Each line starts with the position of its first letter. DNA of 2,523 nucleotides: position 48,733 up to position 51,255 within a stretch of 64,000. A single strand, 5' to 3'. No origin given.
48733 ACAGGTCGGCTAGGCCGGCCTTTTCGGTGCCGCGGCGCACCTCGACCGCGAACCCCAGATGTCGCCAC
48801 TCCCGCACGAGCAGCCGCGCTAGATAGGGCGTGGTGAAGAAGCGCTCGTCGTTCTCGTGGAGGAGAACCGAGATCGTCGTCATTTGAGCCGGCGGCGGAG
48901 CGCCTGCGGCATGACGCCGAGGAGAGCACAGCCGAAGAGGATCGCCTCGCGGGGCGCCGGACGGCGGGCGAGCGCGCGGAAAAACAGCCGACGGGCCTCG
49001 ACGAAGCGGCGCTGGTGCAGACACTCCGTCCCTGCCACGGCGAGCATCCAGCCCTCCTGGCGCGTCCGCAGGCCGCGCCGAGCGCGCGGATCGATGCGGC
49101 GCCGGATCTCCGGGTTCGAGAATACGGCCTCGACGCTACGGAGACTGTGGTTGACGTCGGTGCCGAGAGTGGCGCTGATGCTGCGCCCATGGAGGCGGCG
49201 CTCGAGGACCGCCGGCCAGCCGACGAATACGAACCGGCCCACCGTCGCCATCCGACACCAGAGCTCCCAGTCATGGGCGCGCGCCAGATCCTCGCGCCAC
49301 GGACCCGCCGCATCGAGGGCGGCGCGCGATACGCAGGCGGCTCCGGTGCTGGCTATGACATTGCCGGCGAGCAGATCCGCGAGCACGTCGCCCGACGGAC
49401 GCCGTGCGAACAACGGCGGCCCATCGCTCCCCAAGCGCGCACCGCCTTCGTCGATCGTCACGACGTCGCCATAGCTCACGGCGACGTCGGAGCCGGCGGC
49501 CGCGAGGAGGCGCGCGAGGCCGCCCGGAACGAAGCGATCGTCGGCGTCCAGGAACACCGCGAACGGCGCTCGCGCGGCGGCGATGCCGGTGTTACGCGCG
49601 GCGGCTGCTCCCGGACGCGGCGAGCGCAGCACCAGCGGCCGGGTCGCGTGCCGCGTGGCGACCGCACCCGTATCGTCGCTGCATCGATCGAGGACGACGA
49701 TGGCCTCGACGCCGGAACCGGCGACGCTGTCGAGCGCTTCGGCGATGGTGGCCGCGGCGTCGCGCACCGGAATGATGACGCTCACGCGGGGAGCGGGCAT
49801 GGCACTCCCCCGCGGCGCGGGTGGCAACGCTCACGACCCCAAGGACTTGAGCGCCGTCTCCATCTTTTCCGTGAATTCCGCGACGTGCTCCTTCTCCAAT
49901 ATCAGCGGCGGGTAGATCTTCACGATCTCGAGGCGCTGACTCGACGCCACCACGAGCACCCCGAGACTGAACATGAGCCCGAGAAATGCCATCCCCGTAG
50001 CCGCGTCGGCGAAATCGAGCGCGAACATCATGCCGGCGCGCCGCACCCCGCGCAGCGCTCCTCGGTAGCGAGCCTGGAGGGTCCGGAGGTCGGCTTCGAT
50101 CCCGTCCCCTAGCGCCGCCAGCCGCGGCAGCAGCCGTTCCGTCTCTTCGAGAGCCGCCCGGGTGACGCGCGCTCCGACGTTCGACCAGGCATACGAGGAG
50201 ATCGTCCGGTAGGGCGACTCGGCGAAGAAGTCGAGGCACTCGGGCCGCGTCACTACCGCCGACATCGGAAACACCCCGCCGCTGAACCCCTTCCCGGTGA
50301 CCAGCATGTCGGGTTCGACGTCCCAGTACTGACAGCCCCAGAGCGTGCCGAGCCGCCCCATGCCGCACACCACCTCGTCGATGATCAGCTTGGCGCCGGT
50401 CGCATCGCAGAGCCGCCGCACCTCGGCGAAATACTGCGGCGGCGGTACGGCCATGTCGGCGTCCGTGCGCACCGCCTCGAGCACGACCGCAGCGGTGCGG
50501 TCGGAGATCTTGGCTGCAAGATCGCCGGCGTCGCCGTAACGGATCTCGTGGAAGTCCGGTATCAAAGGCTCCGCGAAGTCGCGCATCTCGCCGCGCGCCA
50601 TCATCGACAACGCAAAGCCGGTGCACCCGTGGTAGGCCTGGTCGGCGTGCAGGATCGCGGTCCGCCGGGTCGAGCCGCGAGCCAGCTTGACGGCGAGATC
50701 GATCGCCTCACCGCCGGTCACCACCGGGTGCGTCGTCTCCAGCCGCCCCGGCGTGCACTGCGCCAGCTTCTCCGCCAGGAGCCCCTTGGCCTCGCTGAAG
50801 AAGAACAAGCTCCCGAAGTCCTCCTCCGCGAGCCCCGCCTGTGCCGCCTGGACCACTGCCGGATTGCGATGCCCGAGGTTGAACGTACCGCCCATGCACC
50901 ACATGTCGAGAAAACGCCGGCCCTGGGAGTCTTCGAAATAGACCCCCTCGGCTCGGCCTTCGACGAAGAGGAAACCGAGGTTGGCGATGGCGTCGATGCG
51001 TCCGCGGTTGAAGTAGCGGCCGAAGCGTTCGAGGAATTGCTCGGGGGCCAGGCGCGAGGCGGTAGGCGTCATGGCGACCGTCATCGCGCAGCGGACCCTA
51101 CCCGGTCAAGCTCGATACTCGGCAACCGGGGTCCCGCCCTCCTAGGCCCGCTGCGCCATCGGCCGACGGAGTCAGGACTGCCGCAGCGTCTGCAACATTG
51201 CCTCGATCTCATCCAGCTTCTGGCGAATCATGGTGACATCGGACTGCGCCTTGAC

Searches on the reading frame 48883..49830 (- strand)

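Call 80: search_protein_families(library=pfam, max_evalue=0.00001, proteins=[window:48883-49830:-])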
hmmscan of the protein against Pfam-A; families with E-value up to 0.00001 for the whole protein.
window:48883-49830:- (316 aa): 2 families
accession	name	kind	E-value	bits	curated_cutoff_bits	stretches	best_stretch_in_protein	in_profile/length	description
PF00535.33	Glycos_transf_2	-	1.1e-19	71.4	23.3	1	17-134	1-126/168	Glycosyl transferase family 2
PF13641.12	Glyco_tranf_2_3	-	3.3e-07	31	27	1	14-219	1-218/230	Glycosyltransferase like family 2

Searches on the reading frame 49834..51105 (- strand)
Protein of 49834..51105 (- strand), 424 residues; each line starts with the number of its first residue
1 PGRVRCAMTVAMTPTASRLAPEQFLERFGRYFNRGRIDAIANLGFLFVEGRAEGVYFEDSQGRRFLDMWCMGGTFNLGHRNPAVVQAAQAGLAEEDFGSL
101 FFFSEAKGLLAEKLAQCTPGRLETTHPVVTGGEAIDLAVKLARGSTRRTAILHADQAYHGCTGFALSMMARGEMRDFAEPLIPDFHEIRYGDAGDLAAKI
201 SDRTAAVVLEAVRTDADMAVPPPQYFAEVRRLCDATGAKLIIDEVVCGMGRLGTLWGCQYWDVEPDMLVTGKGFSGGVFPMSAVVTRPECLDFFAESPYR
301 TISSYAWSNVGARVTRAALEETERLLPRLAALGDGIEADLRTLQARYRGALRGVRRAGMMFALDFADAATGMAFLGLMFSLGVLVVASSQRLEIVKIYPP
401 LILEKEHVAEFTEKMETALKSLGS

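Call 80: search_protein_families(library=pfam, max_evalue=0.00001, proteins=[window:49834-51105:-])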
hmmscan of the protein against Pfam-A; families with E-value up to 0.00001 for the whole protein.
window:49834-51105:- (424 aa): 1 family
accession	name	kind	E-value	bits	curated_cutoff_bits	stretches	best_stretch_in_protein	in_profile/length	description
PF00202.27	Aminotran_3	-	2.2e-71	241.1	30.5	1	47-419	11-403/403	Aminotransferase class-III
